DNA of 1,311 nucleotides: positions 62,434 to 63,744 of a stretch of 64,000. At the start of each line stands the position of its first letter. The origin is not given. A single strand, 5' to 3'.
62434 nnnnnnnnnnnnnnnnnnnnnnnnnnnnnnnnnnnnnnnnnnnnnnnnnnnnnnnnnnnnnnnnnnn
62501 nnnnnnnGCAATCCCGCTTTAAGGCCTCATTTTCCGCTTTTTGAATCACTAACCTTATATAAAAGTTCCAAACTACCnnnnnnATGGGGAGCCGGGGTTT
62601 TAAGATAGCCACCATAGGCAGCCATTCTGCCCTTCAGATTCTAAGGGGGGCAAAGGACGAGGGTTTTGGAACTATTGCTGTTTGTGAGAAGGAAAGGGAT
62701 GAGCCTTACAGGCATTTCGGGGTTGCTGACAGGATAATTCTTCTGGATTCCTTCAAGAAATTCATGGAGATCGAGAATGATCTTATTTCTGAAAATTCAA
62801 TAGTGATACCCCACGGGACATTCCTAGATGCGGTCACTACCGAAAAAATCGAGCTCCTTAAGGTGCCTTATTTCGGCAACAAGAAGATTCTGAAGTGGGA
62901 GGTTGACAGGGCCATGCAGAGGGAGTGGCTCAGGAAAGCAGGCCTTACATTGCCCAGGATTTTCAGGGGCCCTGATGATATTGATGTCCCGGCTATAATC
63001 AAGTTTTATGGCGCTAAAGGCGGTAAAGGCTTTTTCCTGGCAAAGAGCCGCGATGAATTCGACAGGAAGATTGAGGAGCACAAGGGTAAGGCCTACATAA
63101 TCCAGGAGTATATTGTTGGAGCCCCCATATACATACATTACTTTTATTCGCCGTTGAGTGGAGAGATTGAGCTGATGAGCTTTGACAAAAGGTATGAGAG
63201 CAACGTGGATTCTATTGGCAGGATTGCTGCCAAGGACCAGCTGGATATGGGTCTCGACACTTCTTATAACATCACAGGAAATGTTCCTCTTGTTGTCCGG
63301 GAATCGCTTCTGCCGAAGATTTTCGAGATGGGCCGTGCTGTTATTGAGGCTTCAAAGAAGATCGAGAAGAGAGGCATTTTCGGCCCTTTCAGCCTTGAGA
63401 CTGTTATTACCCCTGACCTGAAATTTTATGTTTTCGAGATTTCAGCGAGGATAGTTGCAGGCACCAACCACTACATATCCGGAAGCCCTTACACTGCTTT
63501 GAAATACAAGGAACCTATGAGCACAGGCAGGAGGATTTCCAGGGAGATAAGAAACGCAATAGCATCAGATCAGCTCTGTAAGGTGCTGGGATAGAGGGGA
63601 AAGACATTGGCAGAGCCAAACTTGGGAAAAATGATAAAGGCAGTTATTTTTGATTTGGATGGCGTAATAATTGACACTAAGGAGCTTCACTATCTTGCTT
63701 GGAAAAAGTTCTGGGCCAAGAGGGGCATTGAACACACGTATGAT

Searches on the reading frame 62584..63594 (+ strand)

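Call 35: search_protein_families(library=pfam, proteins=[window:62584-63594:+])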
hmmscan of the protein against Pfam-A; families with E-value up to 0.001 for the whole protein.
window:62584-63594:+ (336 aa): 2 families
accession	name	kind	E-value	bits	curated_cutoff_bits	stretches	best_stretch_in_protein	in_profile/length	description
PF06973.17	DUF1297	-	8.2e-71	237.9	23.8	1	163-335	15-187/188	Domain of unknown function (DUF1297)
PF06849.18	DUF1246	-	1.6e-42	144.8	25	1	8-127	1-122/122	Protein of unknown function (DUF1246)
